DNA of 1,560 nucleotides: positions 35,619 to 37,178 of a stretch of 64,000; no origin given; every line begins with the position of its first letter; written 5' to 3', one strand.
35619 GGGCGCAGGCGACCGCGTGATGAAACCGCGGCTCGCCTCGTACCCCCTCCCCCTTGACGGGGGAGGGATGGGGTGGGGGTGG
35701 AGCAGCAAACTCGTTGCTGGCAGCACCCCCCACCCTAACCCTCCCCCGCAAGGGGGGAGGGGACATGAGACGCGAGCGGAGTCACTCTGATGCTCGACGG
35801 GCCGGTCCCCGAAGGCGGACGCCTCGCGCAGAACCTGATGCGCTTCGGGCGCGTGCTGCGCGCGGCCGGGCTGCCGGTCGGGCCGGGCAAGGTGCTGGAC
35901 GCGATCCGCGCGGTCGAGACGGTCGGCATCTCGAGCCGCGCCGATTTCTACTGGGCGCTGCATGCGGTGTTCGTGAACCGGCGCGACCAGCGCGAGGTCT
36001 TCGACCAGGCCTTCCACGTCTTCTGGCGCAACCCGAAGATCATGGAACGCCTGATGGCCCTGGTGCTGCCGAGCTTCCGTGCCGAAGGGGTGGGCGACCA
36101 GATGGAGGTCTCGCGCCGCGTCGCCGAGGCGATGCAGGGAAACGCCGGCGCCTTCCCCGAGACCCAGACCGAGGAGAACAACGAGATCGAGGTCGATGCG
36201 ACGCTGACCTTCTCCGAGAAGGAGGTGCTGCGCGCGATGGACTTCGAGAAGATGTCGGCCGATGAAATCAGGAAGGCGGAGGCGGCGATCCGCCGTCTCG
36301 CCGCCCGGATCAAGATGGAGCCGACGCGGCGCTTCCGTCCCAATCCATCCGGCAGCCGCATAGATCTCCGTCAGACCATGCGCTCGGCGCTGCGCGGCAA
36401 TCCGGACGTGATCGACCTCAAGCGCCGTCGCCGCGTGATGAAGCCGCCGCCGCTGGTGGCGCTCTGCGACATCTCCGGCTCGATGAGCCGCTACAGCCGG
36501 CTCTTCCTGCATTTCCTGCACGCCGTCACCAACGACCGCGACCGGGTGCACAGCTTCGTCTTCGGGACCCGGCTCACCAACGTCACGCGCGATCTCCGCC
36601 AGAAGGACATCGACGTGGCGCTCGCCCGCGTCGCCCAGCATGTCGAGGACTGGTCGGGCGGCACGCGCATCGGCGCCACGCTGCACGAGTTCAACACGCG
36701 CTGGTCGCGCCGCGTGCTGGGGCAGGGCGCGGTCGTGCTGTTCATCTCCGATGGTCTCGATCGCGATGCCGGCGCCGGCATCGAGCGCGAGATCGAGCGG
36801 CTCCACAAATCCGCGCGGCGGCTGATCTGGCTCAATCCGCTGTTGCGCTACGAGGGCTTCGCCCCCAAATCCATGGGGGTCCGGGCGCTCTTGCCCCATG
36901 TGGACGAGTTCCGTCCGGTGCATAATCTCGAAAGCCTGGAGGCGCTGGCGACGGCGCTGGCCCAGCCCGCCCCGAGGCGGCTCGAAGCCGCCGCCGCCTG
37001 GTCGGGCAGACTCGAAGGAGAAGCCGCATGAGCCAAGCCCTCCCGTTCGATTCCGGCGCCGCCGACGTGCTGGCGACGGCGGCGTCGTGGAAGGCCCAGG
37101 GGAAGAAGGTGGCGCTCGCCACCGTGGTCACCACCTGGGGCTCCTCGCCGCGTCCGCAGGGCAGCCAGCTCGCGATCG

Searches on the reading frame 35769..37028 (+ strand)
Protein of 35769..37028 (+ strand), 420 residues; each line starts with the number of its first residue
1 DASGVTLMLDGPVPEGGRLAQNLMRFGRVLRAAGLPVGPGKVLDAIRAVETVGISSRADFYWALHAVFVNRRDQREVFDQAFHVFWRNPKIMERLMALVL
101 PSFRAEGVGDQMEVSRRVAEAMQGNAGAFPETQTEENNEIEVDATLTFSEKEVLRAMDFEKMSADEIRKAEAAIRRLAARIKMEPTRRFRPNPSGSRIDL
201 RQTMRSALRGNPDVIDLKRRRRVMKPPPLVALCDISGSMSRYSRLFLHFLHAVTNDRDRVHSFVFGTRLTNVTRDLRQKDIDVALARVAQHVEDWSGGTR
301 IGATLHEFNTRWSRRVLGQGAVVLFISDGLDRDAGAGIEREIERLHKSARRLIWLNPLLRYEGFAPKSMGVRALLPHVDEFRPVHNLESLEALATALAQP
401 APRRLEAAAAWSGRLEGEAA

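Call 72: search_protein_families(library=pfam, proteins=[window:35769-37028:+], max_evalue=0.001)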
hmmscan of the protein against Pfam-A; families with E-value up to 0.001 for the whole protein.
window:35769-37028:+ (420 aa): 2 families
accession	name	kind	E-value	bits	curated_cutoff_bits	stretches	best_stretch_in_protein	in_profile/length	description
PF05762.20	VWA_CoxE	-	4.6e-69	232.7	26.4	1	175-390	3-222/222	VWA domain containing CoxE-like protein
PF13519.12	VWA_2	-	0.00048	21.2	27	0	230-329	2-106/107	von Willebrand factor type A domain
